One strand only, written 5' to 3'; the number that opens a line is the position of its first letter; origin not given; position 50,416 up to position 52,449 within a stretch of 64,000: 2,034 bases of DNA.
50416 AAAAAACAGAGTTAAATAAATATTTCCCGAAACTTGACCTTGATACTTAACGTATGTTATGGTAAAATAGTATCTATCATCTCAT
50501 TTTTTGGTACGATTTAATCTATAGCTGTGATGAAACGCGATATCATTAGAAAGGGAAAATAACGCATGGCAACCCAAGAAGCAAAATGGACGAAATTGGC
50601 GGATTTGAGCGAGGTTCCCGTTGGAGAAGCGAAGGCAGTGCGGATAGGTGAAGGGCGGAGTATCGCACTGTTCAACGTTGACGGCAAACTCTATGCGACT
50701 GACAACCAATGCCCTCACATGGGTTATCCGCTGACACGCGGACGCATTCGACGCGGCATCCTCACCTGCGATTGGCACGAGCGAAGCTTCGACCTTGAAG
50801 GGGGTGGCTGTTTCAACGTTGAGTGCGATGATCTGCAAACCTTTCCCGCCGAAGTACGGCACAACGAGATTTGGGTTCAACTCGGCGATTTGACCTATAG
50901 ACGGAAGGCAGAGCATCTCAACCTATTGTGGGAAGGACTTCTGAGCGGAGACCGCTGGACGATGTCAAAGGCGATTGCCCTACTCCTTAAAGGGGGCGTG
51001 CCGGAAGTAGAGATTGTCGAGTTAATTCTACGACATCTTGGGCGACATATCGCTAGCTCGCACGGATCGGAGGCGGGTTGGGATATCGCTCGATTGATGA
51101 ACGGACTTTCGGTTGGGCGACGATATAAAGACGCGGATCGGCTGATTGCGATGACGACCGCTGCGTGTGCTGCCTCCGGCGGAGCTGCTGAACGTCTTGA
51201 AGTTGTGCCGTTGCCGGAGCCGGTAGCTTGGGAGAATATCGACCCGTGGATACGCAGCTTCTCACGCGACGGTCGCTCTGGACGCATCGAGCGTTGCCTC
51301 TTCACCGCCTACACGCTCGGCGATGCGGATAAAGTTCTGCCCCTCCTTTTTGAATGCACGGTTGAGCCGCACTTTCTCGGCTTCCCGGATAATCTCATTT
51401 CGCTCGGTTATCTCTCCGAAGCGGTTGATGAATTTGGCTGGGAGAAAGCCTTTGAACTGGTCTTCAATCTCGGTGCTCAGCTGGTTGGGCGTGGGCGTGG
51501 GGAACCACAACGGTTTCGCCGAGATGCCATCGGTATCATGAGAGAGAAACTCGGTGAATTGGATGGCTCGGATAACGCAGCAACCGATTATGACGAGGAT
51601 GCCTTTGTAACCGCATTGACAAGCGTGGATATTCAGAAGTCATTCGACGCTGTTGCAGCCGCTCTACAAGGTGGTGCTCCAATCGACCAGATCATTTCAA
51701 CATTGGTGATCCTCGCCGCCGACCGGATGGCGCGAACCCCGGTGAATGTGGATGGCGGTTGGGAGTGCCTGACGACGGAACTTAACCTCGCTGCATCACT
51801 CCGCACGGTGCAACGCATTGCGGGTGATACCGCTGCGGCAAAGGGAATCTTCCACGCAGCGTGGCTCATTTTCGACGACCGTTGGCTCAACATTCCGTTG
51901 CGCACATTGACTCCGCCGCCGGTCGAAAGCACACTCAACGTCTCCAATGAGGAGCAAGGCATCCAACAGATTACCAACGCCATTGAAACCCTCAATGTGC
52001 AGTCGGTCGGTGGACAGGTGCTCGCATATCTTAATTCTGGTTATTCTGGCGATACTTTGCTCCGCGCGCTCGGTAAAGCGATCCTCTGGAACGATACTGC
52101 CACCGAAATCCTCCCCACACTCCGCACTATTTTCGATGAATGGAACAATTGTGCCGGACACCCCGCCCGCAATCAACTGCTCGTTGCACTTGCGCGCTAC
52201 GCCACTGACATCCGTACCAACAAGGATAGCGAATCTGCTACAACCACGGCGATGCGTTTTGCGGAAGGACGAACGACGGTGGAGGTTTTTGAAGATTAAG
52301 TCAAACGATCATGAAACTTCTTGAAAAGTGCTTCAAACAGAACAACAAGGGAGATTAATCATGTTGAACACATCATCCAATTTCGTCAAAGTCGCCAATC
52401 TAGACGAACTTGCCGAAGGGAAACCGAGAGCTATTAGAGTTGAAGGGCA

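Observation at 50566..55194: Tandem Rieske-domain proteins fused to a large uncharacterised domain, followed by a small secreted protein and a lipoprotein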

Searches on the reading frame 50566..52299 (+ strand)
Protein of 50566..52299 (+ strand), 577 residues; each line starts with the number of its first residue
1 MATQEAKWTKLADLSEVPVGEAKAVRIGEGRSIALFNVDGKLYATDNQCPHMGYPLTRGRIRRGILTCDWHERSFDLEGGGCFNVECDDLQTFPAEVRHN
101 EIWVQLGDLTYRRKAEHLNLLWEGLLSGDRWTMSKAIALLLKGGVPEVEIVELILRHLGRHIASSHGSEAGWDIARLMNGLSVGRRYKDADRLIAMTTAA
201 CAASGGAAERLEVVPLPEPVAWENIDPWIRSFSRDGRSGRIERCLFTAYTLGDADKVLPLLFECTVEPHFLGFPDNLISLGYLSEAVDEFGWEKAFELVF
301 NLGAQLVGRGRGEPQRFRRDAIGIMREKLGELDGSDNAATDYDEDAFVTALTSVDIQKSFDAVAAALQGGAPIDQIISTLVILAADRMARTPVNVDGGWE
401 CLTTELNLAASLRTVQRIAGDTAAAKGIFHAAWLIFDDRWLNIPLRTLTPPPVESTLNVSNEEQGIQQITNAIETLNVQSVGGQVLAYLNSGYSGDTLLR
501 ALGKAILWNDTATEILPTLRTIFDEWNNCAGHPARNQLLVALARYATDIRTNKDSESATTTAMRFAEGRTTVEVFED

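Call 3: search_protein_families(library=pfam, proteins=[window:50566-52299:+], max_evalue=0.01)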
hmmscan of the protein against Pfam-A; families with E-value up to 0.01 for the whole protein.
window:50566-52299:+ (577 aa): 3 families
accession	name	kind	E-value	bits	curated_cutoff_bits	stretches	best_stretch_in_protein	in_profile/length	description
PF00355.32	Rieske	-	4e-17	62.4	20.3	1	7-94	1-88/88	Rieske [2Fe-2S] domain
PF13806.12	Rieske_2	-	1.3e-11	44.8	27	1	7-105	1-104/104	Rieske-like [2Fe-2S] domain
PF22543.2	Rieske_4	-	0.0086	16.8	28.4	0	28-81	19-76/119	Soluble Rieske-type ferredoxin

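Call 4: search_protein_families(library=ncbifam, proteins=[window:50566-52299:+], max_evalue=0.01)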
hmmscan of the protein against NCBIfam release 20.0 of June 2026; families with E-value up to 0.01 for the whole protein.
window:50566-52299:+ (577 aa): 7 families
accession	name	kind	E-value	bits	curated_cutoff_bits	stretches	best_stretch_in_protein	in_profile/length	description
NF007422.0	PRK09965.1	equivalog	1.7e-13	50.5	113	1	13-107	8-101/106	bifunctional 3-phenylpropionate/cinnamic acid dioxygenase ferredoxin subunit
TIGR02378.1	nirD_assim_sml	equivalog_domain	2.2e-13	50.3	74.65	1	7-105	1-104/105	nitrite reductase small subunit NirD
NF042948.2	3PPDioc_HcaC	equivalog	1.5e-10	41.3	150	1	14-106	9-102/105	3-phenylpropionate/cinnamic acid dioxygenase ferredoxin subunit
TIGR02377.1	MocE_fam_FeS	subfamily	1.2e-08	34.9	136.15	1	19-106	11-101/101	MocE family 2Fe-2S type ferredoxin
NF041683.1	ant_diox_AndAb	equivalog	8.5e-08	32.3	150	1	7-105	1-99/100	anthranilate 1,2-dioxygenase ferredoxin subunit AndAb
NF052579.1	BetMthstMoxSdmAMthl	equivalog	9.5e-06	24.8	600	1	19-86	29-95/351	4beta-methylsterol monooxygenase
NF041174.1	SDX_Thmprot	equivalog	0.003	17.7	170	1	20-81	14-75/109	sulredoxin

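Call 6: find_homologous_proteins(query=window:50566-52299:+, max_evalue=0.001)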
Query window:50566-52299:+ (577 aa): 765 proteins with E <= 0.001 among 8000 candidates; the best 120 are listed.
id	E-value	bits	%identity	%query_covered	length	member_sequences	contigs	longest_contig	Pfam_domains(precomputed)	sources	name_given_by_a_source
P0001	0.0e+0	1293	98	100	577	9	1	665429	PF00355.33,PF13806.13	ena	-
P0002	0.0e+0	1292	98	100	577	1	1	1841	PF00355.33,PF13806.13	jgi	jgi:nitrite reductase/ring-hydroxylating ferredoxin subunit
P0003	0.0e+0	1283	97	100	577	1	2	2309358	PF00355.33,PF13806.13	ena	-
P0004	0.0e+0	1283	97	100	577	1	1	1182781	PF00355.33,PF13806.13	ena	-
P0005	0.0e+0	1282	97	100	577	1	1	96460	PF00355.33,PF13806.13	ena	-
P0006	0.0e+0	1282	97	100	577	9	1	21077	PF00355.33,PF13806.13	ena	-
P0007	0.0e+0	1282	97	100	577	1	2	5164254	PF00355.33,PF13806.13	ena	-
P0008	0.0e+0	1281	97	100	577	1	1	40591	PF00355.33,PF13806.13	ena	-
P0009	0.0e+0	1280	97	100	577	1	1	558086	PF00355.33,PF13806.13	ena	-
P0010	0.0e+0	1280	97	100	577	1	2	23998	PF00355.33,PF13806.13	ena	-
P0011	0.0e+0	1280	97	100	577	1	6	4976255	PF00355.33,PF13806.13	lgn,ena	-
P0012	0.0e+0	1280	97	100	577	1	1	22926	PF00355.33,PF13806.13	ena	-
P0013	0.0e+0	1280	97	100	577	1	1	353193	PF00355.33,PF13806.13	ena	-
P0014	0.0e+0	1280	97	100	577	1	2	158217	PF00355.33,PF13806.13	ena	-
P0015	0.0e+0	1280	97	100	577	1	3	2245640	PF00355.33,PF13806.13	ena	-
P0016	0.0e+0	1279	97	100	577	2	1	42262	PF00355.33,PF13806.13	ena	-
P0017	0.0e+0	1279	97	100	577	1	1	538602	PF00355.33,PF13806.13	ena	-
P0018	0.0e+0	1279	97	100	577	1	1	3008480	PF00355.33,PF13806.13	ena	-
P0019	0.0e+0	1278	97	100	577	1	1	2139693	PF00355.33,PF13806.13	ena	-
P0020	0.0e+0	1278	97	100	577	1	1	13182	PF00355.33,PF13806.13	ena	-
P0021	0.0e+0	1278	97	100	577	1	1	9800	PF00355.33,PF13806.13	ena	-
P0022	0.0e+0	1275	97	100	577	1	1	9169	PF00355.33,PF13806.13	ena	-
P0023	0.0e+0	1274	97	100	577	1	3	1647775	PF00355.33,PF13806.13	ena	-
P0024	0.0e+0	1274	96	100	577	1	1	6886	PF00355.33,PF13806.13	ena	-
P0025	0.0e+0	1273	96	100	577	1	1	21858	PF00355.33,PF13806.13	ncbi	-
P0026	0.0e+0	1272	96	100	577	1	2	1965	PF00355.33,PF13806.13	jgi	jgi:nitrite reductase/ring-hydroxylating ferredoxin subunit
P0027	0.0e+0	1264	96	100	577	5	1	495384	PF00355.33,PF13806.13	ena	-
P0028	0.0e+0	1228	97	96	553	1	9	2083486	PF00355.33,PF13806.13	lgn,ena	-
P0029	0.0e+0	1226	97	96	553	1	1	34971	PF00355.33,PF13806.13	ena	-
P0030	0.0e+0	1226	97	96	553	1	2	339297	PF00355.33,PF13806.13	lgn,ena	-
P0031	0.0e+0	1224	97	96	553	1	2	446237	PF00355.33,PF13806.13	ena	-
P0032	0.0e+0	1223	97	96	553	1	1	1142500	PF00355.33,PF13806.13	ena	-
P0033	0.0e+0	1218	92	100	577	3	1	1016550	PF00355.33,PF13806.13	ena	-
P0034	0.0e+0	1213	92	100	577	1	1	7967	PF00355.33,PF13806.13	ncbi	-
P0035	0.0e+0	1212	92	100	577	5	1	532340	PF00355.33,PF13806.13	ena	-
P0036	0.0e+0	1211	92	100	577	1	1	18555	PF00355.33,PF13806.13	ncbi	-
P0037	0.0e+0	1208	91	100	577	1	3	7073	PF00355.33,PF13806.13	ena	-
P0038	0.0e+0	1206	91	100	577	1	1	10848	PF00355.33,PF13806.13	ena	-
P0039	0.0e+0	1202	90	100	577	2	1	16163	PF00355.33,PF13806.13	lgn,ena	-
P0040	0.0e+0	1199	90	100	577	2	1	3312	PF00355.33,PF13806.13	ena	-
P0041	0.0e+0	1197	90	100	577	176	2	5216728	PF00355.33,PF13806.13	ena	-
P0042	0.0e+0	1195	89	100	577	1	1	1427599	PF00355.33,PF13806.13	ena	-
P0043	0.0e+0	1189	89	100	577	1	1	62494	PF00355.33,PF13806.13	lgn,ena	-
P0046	0.0e+0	1160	87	100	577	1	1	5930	PF00355.33,PF13806.13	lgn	-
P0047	0.0e+0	1147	85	100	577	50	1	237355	PF00355.33,PF13806.13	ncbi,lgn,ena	-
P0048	0.0e+0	1146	89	96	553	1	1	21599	PF00355.33,PF13806.13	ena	-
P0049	0.0e+0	1105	95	88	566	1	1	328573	PF00355.33,PF13806.13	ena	-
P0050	0.0e+0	1063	91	88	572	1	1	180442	PF00355.33,PF13806.13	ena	-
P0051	0.0e+0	1027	71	100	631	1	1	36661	PF00355.33,PF13806.13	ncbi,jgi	-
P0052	0.0e+0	1020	75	100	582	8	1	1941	PF00355.33,PF13806.13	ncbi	ncbi:MAG: Rieske (2Fe-2S) protein [Candidatus Poribacteria bacterium]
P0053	5.0e-295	997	74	100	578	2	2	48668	PF00355.33,PF13806.13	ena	-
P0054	4.9e-293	991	74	100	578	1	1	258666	PF00355.33,PF13806.13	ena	-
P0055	8.4e-293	990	74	100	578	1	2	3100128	PF00355.33,PF13806.13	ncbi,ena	-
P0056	5.6e-292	987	73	100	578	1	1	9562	PF00355.33,PF13806.13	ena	-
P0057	3.5e-291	985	73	100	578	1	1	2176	PF00355.33,PF13806.13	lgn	-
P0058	4.8e-291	984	73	100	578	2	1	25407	PF00355.33,PF13806.13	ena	-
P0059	6.0e-291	984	73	100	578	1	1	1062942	PF00355.33,PF13806.13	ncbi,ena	-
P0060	7.0e-291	984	74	100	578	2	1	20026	PF00355.33,PF13806.13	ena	-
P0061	9.6e-291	983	73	100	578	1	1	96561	PF00355.33,PF13806.13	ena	-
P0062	1.6e-290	983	72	100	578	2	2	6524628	PF00355.33,PF13806.13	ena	-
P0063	3.3e-290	982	73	100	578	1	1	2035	PF00355.33,PF13806.13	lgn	-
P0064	5.7e-290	981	75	98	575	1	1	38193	PF00355.33,PF13806.13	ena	-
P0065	6.1e-290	981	72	100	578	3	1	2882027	PF00355.33,PF13806.13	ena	-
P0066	6.9e-290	981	73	100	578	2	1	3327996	PF00355.33,PF13806.13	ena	-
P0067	1.2e-289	980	73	100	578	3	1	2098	PF00355.33,PF13806.13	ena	-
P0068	5.8e-289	977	72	100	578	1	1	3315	PF00355.33,PF13806.13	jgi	jgi:nitrite reductase/ring-hydroxylating ferredoxin subunit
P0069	7.1e-289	977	71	100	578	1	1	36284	PF00355.33,PF13806.13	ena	-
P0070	9.8e-289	977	73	100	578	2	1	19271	PF00355.33,PF13806.13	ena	-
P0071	1.3e-288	976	73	100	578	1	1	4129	PF00355.33,PF13806.13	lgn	-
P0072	3.5e-288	975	73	100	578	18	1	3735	PF00355.33,PF13806.13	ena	-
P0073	9.4e-288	973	72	100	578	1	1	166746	PF00355.33,PF13806.13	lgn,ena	-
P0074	7.4e-287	971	73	100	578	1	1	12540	PF00355.33,PF13806.13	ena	-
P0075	7.9e-287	970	72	100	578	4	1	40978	PF00355.33,PF13806.13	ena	-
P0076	8.1e-287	970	73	100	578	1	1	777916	PF00355.33,PF13806.13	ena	-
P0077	9.5e-284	960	72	100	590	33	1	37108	PF00355.33,PF13806.13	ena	-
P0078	3.3e-274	929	71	98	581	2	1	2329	PF00355.33,PF13806.13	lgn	-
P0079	3.4e-274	929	68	100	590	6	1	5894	PF00355.33,PF13806.13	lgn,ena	-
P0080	7.7e-274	928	68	100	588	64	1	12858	PF00355.33,PF13806.13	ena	-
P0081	8.1e-273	924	68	100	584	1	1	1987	PF00355.33,PF13806.13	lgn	-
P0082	4.2e-272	922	68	100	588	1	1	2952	PF00355.33,PF13806.13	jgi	-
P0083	2.0e-271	920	68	100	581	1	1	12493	PF00355.33,PF13806.13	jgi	jgi:nitrite reductase/ring-hydroxylating ferredoxin subunit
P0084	2.8e-270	916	68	100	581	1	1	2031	PF00355.33,PF13806.13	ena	-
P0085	8.1e-270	914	68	100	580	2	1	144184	PF00355.33,PF13806.13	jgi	jgi:nitrite reductase/ring-hydroxylating ferredoxin subunit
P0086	9.7e-270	914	68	99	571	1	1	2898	PF00355.33,PF13806.13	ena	-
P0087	1.0e-269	914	69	100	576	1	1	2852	PF00355.33,PF13806.13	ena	-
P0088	1.4e-269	914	68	100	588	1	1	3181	PF00355.33,PF13806.13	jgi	jgi:nitrite reductase/ring-hydroxylating ferredoxin subunit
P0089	3.4e-269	912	68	100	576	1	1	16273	PF00355.33,PF13806.13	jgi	jgi:nitrite reductase/ring-hydroxylating ferredoxin subunit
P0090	6.0e-269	911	67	100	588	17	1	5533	PF00355.33,PF13806.13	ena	-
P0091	9.3e-269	911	67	100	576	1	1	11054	PF00355.33,PF13806.13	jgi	jgi:nitrite reductase/ring-hydroxylating ferredoxin subunit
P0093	5.7e-268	908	68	100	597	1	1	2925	PF00355.33,PF13806.13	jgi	jgi:nitrite reductase/ring-hydroxylating ferredoxin subunit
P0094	1.7e-267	907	67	100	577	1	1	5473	PF00355.33,PF13806.13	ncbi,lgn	ncbi:MAG: Rieske (2Fe-2S) protein [Bryobacteraceae bacterium]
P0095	2.4e-267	906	67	100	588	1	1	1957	PF00355.33,PF13806.13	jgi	jgi:nitrite reductase/ring-hydroxylating ferredoxin subunit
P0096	5.1e-267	905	68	100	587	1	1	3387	PF00355.33,PF13806.13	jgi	jgi:nitrite reductase/ring-hydroxylating ferredoxin subunit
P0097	6.8e-267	905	67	100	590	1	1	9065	PF00355.33,PF13806.13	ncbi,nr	ncbi:MAG: Rieske (2Fe-2S) protein [Candidatus Latescibacteria bacterium]|nr:Rieske (2Fe-2S) protein 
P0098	9.6e-267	904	68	100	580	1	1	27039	PF00355.33,PF13806.13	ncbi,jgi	jgi:nitrite reductase/ring-hydroxylating ferredoxin subunit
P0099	1.0e-266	904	67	100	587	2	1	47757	PF00355.33,PF13806.13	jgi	-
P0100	7.3e-266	901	68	100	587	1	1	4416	PF00355.33,PF13806.13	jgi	jgi:nitrite reductase/ring-hydroxylating ferredoxin subunit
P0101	9.6e-266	901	67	100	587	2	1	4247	PF00355.33,PF13806.13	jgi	jgi:nitrite reductase/ring-hydroxylating ferredoxin subunit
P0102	9.9e-266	901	68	100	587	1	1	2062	PF00355.33,PF13806.13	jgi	jgi:nitrite reductase/ring-hydroxylating ferredoxin subunit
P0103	1.6e-265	900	67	100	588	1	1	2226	PF00355.33,PF13806.13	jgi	jgi:nitrite reductase/ring-hydroxylating ferredoxin subunit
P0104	2.3e-265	900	66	100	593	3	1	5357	PF00355.33,PF13806.13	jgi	jgi:nitrite reductase/ring-hydroxylating ferredoxin subunit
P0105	3.3e-265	899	68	100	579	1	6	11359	PF00355.33,PF13806.13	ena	-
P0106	3.4e-265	899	66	100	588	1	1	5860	PF00355.33,PF13806.13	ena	-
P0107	1.3e-264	897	67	99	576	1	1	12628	PF00355.33,PF13806.13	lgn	-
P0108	1.7e-264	897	66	100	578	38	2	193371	PF00355.33,PF13806.13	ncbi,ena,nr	ncbi:MAG: Rieske (2Fe-2S) protein [Candidatus Poribacteria bacterium]|nr:Rieske (2Fe-2S) protein [Ca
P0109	3.2e-264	896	66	100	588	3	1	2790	PF00355.33,PF13806.13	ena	-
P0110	4.0e-264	895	67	100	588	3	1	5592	PF00355.33,PF13806.13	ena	-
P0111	4.2e-264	895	67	100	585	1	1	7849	PF00355.33,PF13806.13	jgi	jgi:nitrite reductase/ring-hydroxylating ferredoxin subunit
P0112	5.0e-264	895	67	100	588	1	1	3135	PF00355.33,PF13806.13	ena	-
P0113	5.0e-264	895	68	100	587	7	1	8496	PF00355.33,PF13806.13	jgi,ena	-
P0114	8.4e-264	894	67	100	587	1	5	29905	PF00355.33,PF13806.13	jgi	jgi:nitrite reductase/ring-hydroxylating ferredoxin subunit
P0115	9.3e-264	894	67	100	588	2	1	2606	PF00355.33,PF13806.13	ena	-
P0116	1.9e-263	893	69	97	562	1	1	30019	PF00355.33,PF13806.13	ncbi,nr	ncbi:MAG: Rieske (2Fe-2S) protein [Acidobacteria bacterium]|nr:Rieske (2Fe-2S) protein [Acidobacteri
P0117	4.8e-263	892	66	100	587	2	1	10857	PF00355.33,PF13806.13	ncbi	-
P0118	5.5e-263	892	66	100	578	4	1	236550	PF00355.33,PF13806.13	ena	-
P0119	5.7e-263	892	66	100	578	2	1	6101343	PF00355.33,PF13806.13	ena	-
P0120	6.8e-263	891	65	100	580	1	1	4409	PF00355.33,PF13806.13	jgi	jgi:nitrite reductase/ring-hydroxylating ferredoxin subunit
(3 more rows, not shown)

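Call 7: search_solved_structures(query=window:50566-52299:+, max_evalue=1)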
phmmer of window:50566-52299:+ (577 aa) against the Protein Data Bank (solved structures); distinct sequences matched with E-value up to 1: 41.
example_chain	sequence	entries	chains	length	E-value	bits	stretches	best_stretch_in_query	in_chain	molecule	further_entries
1fqt_A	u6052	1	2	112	2.7e-13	52.4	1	6-105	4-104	RIESKE-TYPE FERREDOXIN OF BIPHENYL DIOXYGENASE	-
2qpz_A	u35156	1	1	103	1.7e-10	43.2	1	6-106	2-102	Naphthalene 1,2-dioxygenase system ferredoxin subunit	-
5bok_A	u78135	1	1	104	2.2e-10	42.7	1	7-106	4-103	Ferredoxin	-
2e4p_A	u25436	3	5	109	2.4e-10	42.6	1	8-105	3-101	Biphenyl dioxygenase ferredoxin subunit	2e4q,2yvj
8jng_A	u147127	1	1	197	1.7e-09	39.9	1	6-81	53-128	Methanesulfonate monooxygenase ferredoxin subunit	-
2i7f_A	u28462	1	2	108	2.2e-09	39.5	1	10-100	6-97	Ferredoxin component of dioxygenase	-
4p1c_H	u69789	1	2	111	5.7e-07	31.5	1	9-106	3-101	Toluene-4-monooxygenase system ferredoxin subunit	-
1vm9_A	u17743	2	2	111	7.7e-07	31.1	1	9-106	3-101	Toluene-4-monooxygenase system protein C | Toluene-4-monooxygenase system ferredoxin subunit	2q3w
1sjg_A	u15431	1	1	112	9.2e-07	30.8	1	8-106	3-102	Toluene-4-monooxygenase system protein C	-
4emj_B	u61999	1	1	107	1.3e-06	30.3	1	8-107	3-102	Toluene 1,2-dioxygenase system ferredoxin subunit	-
3dqy_A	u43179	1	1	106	1.6e-06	30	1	8-107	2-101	Toluene 1,2-dioxygenase system ferredoxin subunit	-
1vck_A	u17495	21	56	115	7.5e-06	27.8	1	8-105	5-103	ferredoxin component of carbazole | Ferredoxin CarAc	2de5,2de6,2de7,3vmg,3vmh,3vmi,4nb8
4p1b_H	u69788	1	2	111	9.9e-06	27.4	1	9-106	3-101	Toluene-4-monooxygenase system ferredoxin subunit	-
6y9c_A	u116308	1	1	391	0.00011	23.9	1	30-96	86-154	Carnitine monooxygenase oxygenase subunit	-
6y8j_A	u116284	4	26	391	0.00011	23.9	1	30-96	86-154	Carnitine monooxygenase oxygenase subunit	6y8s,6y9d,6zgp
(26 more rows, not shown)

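Call 17: find_encoding_contigs(protein=P0094, flank=8000, max_places=3)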
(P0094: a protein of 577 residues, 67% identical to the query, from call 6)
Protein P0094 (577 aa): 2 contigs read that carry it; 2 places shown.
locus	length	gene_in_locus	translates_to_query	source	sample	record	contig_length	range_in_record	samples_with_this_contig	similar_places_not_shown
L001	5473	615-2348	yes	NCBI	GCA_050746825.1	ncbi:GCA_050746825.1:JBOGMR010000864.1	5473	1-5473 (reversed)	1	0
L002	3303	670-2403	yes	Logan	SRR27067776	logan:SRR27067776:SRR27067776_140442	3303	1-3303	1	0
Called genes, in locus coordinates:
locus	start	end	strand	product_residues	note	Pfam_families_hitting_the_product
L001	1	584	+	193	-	PF00561:Abhydrolase_1 (faint), PF12146:Hydrolase_4 (faint), PF20408:Abhydrolase_11, PF12695:Abhydrolase_5 (weak)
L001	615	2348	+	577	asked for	PF00355:Rieske, PF13806:Rieske_2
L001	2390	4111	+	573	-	PF00355:Rieske, PF13806:Rieske_2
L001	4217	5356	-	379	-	PF00326:Peptidase_S9 (weak)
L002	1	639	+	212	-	?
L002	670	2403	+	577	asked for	PF00355:Rieske, PF13806:Rieske_2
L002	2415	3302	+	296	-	?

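Call 18: find_encoding_contigs(protein=P0116, flank=8000, max_places=3)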
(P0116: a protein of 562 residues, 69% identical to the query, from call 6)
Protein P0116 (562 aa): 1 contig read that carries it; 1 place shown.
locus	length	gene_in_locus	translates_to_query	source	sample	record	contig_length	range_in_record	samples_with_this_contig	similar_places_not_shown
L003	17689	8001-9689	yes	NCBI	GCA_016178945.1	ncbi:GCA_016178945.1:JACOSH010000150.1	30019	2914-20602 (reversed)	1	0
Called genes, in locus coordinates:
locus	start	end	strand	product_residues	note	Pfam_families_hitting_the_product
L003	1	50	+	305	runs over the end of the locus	PF01261:AP_endonuc_2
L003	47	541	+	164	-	-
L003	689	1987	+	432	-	-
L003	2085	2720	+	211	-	PF13620:CarboxypepD_reg (weak)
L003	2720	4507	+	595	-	PF00512:HisKA, PF02518:HATPase_c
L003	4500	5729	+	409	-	-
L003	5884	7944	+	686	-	PF00456:Transketolase_N, PF02779:Transket_pyr, PF22613:Transketolase_C_1, PF02780:Transketolase_C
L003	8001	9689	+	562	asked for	PF00355:Rieske, PF13806:Rieske_2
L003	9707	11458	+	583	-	PF00355:Rieske, PF13806:Rieske_2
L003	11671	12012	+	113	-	PF22296:bAvd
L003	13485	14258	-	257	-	PF03781:FGE-sulfatase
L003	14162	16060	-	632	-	PF05729:NACHT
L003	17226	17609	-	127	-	PF00903:Glyoxalase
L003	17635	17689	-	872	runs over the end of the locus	PF00069:Pkinase, PF07714:PK_Tyr_Ser-Thr, PF07676:PD40 (faint), PF26550:Tricorn_2nd (faint), PF26549:Tricorn_N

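Call 21: search_protein_families(library=pfam, proteins=[window:50893-52299:+], max_evalue=10)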
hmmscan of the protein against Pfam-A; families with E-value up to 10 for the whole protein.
window:50893-52299:+ (468 aa): 0 families

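Call 22: predict_structure(alignment_id=A1)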
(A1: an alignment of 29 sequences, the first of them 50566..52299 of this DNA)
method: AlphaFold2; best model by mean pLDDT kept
length: 577 residues; sequences in the alignment: 29
mean_pLDDT: 85.0   pTM: 0.80
mean pLDDT of the five models: 85.0, 84.5, 79.6, 77.0, 76.6
residues with pLDDT >= 90: 245; 70-90: 257; 50-70: 66; < 50: 9
segments of 3 or more residues with pLDDT < 50: 1-5
pLDDT, mean of each block of 10 residues (from residue 1): 60 88 77 86 85 78 84 82 72 88 79 77 84 82 82 86 83 88 84 80 73 86 95 93 95 95 95 93 93 90 90 76 93 71 91 93 93 95 93 73 95 97 96 94 80 74 93 87 92 94 83 84 94 91 88 55 66 54
secondary structure, 60 per line:
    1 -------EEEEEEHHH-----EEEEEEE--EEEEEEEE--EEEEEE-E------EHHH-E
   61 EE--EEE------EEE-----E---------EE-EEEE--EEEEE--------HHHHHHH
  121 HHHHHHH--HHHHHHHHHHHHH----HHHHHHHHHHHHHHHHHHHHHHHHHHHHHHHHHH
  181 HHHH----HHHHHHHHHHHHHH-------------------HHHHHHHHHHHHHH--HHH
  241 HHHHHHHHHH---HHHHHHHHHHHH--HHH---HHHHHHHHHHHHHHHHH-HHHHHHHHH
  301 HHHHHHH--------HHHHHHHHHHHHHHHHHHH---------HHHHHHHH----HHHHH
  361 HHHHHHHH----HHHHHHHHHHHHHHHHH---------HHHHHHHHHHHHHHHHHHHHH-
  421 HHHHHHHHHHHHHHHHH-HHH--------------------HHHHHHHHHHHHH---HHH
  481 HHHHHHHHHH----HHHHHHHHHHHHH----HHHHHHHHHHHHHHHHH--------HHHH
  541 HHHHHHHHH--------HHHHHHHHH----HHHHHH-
elements in order: E8-13 E22-28 E31-38 E41-46 E60-62 E65-67 E74-76 E95-98 E101-105 H114-127 H130-142 H147-184 H189-202 H222-235 H238-250 H254-265 H274-290 H292-307 H316-334 H344-351 H356-368 H373-389 H399-419 H421-437 H462-474 H478-490 H495-507 H512-528 H537-549 H558-566 H571-576
